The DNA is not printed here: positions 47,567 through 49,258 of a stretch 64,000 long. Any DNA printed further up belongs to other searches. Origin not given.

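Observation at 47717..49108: Orphan Walker A/B NTPase resembling the bacterial-type 'predicted AAA-ATPase' family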

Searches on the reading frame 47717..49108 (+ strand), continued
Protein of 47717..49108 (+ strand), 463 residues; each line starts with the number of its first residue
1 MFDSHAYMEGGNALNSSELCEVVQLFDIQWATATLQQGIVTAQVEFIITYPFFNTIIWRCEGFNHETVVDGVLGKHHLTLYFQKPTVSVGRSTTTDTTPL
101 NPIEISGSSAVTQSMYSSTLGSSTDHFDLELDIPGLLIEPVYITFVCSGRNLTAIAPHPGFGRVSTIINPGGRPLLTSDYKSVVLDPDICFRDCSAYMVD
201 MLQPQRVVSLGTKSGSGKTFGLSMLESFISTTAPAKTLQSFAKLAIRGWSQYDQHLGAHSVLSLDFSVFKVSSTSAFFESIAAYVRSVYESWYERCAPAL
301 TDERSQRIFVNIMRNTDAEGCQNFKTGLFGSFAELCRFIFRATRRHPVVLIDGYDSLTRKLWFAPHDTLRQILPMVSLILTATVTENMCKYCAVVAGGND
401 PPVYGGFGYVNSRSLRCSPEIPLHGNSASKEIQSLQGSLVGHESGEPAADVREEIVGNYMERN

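Call 41: fold_search(model_id=the predicted structure, library=pdb)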
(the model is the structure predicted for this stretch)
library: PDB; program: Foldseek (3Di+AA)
matches with E <= 10: 936; with E <= 0.001: 0
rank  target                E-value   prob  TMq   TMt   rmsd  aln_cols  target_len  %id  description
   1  7vcq_D                1.1e-02  1.00  0.18  0.47   6.5       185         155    8  structure of viral protein BKRF4 in complex with H3.3-H4-ASF1 (released 2022-08-03)
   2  8e72_B                1.1e-02  0.16  0.14  0.12  23.3       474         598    8  Treponema lecithinolyticum beta-glucuronidase in complex with a ciprofloxacin-glucuronide conjugate (released 2023-06-21)
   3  6ncx_D                1.6e-02  0.14  0.12  0.11  21.3       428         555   10  Crystal structure of GH2 beta-galacturonidase from Eisenbergiella tayi bound to galacturonate (released 2019-02-20)
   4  3b8s_A                1.6e-02  0.11  0.11  0.10  21.4       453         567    9  Crystal structure of wild-type chitinase A from Vibrio harveyi (released 2008-04-01)
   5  7vcq_F                2.0e-02  0.99  0.17  0.45   6.9       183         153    8  structure of viral protein BKRF4 in complex with H3.3-H4-ASF1 (released 2022-08-03)
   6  5uj6_B                2.1e-02  0.14  0.14  0.09  23.1       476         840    8  Crystal Structure of Bacteroides Uniformis beta-glucuronidase (released 2017-06-28)
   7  6ayz_M                2.2e-02  1.00  0.16  0.45   7.4       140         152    9  Crystal structure of Asf1-Fab 12E complex (released 2018-01-17)
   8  6ncw_B                2.2e-02  0.23  0.16  0.14  21.1       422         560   11  Crystal structure of a GH2 beta-galacturonidase from Eisenbergiella tayi bound to glycerol (released 2019-02-20)
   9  6b6l_B                2.8e-02  0.13  0.13  0.09  22.5       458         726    7  The crystal structure of glycosyl hydrolase family 2 (GH2) member from Bacteroides cellulosilyticus DSM 14838 (released 2017-10-11)
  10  8bv1_A                2.9e-02  0.99  0.18  0.46   8.6       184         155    9  Peptide inhibitor P4 in complex with ASF1 histone chaperone (released 2023-07-05)
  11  8dhw_B                2.9e-02  0.07  0.11  0.10  24.0       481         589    8  Treponema lecithinolyticum beta-glucuronidase in complex with a UNC4917-glucuronide conjugate (released 2023-05-17)
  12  8dhv_B                3.3e-02  0.07  0.11  0.10  24.1       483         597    8  Treponema lecithinolyticum beta-glucuronidase (released 2023-05-17)
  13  6ncw_C                3.4e-02  0.20  0.16  0.14  21.0       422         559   11  Crystal structure of a GH2 beta-galacturonidase from Eisenbergiella tayi bound to glycerol (released 2019-02-20)
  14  3aro                  3.4e-02  0.09  0.12  0.10  21.9       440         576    8  Crystal Structure Analysis of Chitinase A from Vibrio harveyi with novel inhibitors - apo structure (released 2011-04-20)
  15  3aad_B                4.8e-02  0.97  0.17  0.46   8.6       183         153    9  Structure of the histone chaperone CIA/ASF1-double bromodomain complex linking histone modifications and site-specific (released 2010-04-28)
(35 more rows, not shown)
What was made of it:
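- Tried and rejected: Foldseek against the PDB gave nothing at E<=0.001 (call 41).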

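Call 44: search_protein_families(library=pfam, proteins=[P0005, P0006, P0008, P0011, P0012, P0013, P0019, P0020, P0043], max_evalue=0.001)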
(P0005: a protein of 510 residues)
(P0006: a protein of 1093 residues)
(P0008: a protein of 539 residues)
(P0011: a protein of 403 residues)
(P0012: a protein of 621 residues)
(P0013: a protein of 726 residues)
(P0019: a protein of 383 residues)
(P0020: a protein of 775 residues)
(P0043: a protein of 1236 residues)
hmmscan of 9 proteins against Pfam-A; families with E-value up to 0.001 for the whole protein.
P0005 (510 aa): 1 family
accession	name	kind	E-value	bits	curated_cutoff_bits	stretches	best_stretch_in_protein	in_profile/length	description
PF09820.16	AAA-ATPase_like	-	5.5e-10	39.8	26.1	1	246-459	7-191/201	Predicted AAA-ATPase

P0006 (1093 aa): 2 families
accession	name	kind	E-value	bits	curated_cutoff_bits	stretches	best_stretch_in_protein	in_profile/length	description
PF09820.16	AAA-ATPase_like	-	1.1e-77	260.9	26.1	2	552-776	1-201/201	Predicted AAA-ATPase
PF08011.17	PDDEXK_9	-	4.3e-13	49.6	25.5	1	991-1088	2-102/105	PD-(D/E)XK nuclease superfamily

P0008 (539 aa): 2 families
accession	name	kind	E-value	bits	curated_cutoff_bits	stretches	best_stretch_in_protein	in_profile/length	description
PF09820.16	AAA-ATPase_like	-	1.6e-38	133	26.1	2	35-243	5-191/201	Predicted AAA-ATPase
PF16898.10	TOPRIM_C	-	0.00019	22.1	29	0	335-395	47-106/128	C-terminal associated domain of TOPRIM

P0011 (403 aa): 1 family
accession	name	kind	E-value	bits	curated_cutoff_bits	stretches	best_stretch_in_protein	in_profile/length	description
PF09820.16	AAA-ATPase_like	-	5.2e-25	88.9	26.1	1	19-244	6-194/201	Predicted AAA-ATPase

P0012 (621 aa): 1 family
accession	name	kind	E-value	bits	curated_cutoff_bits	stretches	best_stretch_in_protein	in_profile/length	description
PF09820.16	AAA-ATPase_like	-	1.2e-29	104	26.1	1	50-259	16-196/201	Predicted AAA-ATPase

P0013 (726 aa): 1 family
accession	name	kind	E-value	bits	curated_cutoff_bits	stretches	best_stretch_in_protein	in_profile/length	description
PF09820.16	AAA-ATPase_like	-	1.8e-31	109.9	26.1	1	59-247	1-156/201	Predicted AAA-ATPase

P0019 (383 aa): 1 family
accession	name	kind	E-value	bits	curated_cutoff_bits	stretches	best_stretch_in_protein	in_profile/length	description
PF09820.16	AAA-ATPase_like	-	2.8e-48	164.8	26.1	1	41-265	1-201/201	Predicted AAA-ATPase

P0020 (775 aa): 2 families
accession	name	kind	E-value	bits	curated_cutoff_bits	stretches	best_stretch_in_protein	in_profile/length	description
PF09820.16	AAA-ATPase_like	-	8.7e-37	127.3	26.1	1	155-384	1-201/201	Predicted AAA-ATPase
PF08011.17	PDDEXK_9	-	1.2e-12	48.2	25.5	1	622-730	2-100/105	PD-(D/E)XK nuclease superfamily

P0043 (1236 aa): 2 families
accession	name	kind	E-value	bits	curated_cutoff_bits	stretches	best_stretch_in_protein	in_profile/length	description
PF09820.16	AAA-ATPase_like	-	4.7e-38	131.5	26.1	1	777-1007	3-201/201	Predicted AAA-ATPase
PF03445.19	DUF294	-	2e-09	37.9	21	1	180-277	17-105/138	Putative nucleotidyltransferase DUF294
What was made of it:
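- On Pfam PF09820 (AAA-ATPase_like): 39.8 bits for the G. muris ortholog (call 44).
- Closest known: DUF1703 proteins: PF09820 AAA-ATPase_like plus PF08011 PDDEXK_9. Different: It scores 38 bits against the Pfam model, compared with 89-261 bits for the non-Giardia members scanned (call 44).
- Closest known: Variant. Same: P0011 also lacks PF08011 (call 44).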

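Call 47: find_encoding_contigs(protein=P0011, flank=6000, max_places=2)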
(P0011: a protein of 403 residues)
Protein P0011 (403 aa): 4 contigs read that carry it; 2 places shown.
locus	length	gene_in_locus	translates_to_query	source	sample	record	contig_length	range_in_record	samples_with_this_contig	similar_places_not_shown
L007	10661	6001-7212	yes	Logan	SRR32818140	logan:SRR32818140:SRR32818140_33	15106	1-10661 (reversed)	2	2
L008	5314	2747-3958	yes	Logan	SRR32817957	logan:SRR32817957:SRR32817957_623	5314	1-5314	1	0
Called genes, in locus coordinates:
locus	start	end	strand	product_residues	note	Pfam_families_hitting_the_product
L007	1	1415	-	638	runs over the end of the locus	-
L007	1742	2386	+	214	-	-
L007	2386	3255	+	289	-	PF08843:AbiEii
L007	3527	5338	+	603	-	PF13606:Ank_3 (faint), PF12796:Ank_2 (weak), PF00023:Ank (weak), PF13857:Ank_5 (weak)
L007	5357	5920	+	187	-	PF00023:Ank (faint), PF13606:Ank_3 (faint), PF12796:Ank_2, PF13637:Ank_4 (weak)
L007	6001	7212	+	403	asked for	PF09820:AAA-ATPase_like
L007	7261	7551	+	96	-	-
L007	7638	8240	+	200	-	PF00196:GerE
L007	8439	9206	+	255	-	-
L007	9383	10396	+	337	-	PF01633:Choline_kinase (weak), PF01636:APH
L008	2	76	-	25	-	?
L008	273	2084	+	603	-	PF13606:Ank_3 (faint), PF12796:Ank_2 (weak), PF00023:Ank (weak), PF13857:Ank_5 (weak)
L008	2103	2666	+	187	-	PF00023:Ank (faint), PF13606:Ank_3 (faint), PF12796:Ank_2, PF13637:Ank_4 (weak)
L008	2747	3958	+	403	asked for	PF09820:AAA-ATPase_like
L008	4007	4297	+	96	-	-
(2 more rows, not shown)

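Call 48: find_encoding_contigs(protein=P0008, flank=6000, max_places=2)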
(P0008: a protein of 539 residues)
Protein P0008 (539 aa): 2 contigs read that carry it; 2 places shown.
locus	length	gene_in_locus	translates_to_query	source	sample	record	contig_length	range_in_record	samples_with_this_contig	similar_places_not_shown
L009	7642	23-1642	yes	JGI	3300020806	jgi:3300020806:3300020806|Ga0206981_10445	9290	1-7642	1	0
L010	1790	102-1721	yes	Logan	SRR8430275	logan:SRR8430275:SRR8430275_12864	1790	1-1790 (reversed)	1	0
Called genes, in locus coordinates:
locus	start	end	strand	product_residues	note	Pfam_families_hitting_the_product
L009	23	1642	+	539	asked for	PF09820:AAA-ATPase_like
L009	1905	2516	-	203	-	-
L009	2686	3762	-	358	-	PF11740:KfrA_N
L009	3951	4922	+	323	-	PF02899:Phage_int_SAM_1 (faint), PF00589:Phage_integrase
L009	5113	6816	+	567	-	-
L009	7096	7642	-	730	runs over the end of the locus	?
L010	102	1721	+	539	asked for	PF09820:AAA-ATPase_like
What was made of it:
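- Closest known: Variant. Different: They are bacterial and sit in mobile-element or effector-like neighbourhoods (calls 47, 48).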

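Call 49: find_encoding_contigs(protein=P0013, flank=6000, max_places=2)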
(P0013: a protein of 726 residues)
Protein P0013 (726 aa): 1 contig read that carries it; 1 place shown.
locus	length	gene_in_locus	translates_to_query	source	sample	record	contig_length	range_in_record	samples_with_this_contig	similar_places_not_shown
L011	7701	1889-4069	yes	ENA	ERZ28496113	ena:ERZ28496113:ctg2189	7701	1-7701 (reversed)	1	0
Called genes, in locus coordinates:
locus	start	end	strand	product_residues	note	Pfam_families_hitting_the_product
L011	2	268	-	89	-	?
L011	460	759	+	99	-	-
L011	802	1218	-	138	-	PF13565:HTH_32 (weak)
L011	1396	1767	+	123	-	-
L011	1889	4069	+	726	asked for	PF09820:AAA-ATPase_like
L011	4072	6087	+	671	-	PF09820:AAA-ATPase_like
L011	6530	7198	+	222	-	PF24738:DUF7689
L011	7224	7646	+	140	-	-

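Call 57: list_cluster_members(proteins=[P0020, P0024, P0059, P0016, P0029, P0028, P0010, P0015, P0022, P0042])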
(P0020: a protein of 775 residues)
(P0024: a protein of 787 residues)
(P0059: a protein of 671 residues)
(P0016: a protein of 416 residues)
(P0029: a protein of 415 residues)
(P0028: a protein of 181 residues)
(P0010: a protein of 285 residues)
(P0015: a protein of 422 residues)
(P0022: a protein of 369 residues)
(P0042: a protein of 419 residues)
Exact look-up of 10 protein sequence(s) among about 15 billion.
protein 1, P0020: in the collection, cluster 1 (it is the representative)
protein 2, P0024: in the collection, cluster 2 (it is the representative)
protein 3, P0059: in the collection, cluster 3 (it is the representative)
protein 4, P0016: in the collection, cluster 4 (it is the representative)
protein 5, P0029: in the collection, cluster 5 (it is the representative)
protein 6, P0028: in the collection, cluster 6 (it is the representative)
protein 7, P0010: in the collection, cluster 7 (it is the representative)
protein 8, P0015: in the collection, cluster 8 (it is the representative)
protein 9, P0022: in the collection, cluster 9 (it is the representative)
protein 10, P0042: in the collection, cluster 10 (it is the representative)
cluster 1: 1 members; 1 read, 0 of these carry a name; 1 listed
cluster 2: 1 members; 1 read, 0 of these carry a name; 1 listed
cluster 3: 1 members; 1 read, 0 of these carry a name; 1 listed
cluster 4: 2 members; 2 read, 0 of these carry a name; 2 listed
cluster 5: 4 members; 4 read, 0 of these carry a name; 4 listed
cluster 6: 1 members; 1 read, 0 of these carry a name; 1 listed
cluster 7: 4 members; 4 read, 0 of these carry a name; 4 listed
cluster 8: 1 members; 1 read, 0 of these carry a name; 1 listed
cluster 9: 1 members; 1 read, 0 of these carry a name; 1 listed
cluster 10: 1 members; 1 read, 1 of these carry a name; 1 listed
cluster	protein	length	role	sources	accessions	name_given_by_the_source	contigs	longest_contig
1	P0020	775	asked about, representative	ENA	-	-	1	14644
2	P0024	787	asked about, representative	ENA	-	-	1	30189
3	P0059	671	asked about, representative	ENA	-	-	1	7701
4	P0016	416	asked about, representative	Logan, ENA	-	-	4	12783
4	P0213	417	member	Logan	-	-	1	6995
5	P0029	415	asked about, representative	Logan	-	-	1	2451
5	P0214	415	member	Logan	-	-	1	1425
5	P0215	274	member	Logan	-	-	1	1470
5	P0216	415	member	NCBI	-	-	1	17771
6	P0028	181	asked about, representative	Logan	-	-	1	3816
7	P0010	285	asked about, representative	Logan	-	-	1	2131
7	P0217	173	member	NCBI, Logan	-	-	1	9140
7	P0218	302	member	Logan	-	-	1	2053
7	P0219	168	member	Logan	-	-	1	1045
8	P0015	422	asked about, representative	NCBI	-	-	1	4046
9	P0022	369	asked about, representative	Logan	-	-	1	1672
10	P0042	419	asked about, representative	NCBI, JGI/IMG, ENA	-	hypothetical protein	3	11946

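Call 58: find_encoding_contigs(protein=P0024, flank=8000, max_places=1)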
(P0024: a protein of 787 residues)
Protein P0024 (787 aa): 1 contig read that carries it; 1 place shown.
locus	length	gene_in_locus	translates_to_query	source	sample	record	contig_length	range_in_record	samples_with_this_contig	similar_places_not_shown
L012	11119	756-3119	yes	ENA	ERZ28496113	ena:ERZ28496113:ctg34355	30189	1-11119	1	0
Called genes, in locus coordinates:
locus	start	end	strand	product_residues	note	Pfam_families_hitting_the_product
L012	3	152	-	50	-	?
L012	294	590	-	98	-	-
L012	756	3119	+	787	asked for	PF09820:AAA-ATPase_like, PF08011:PDDEXK_9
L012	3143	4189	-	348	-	-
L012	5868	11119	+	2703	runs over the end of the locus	PF01839:FG-GAP (weak), PF13517:FG-GAP_3 (faint), PF01839:FG-GAP (weak), PF18994:Prophage_tailD1 (faint)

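Call 65: search_solved_structures(query=A5, max_evalue=10)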
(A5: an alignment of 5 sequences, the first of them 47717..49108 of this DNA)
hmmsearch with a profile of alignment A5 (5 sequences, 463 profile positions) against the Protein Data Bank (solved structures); distinct sequences matched with E-value up to 10: 5.
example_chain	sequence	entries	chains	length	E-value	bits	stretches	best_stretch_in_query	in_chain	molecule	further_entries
1c41_A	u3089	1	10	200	0.22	13.2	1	35-136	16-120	LUMAZINE SYNTHASE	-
9g6k_Lo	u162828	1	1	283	0.36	12.5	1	57-92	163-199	Transmembrane protein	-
9i05_Xw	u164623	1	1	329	0.45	12.1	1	57-92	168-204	Transmembrane protein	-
9fmg_A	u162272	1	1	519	2.3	9.8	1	244-294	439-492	Nitrogenase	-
9d9u_A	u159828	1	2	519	2.3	9.8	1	244-294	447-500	Nitrogenase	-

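Call 66: search_protein_families(library=padloc, proteins=[window:47717-49108:+, P0005, P0011, P0006, P0024], max_evalue=0.01)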
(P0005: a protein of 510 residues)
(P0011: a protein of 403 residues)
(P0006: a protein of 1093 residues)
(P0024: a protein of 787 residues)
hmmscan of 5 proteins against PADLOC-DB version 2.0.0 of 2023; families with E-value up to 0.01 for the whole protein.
window:47717-49108:+ (463 aa): 0 families

P0005 (510 aa): 0 families

P0011 (403 aa): 0 families

P0006 (1093 aa): 0 families

P0024 (787 aa): 0 families
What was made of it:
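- Tried and rejected: PADLOC also gave no hits (call 66).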

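Call 67: search_protein_families(library=pfam, proteins=[L006:8001-8735:+], max_evalue=10)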
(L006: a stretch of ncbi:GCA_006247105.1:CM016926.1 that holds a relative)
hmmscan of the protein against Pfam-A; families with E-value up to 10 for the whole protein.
L006:8001-8735:+ (245 aa): 0 families
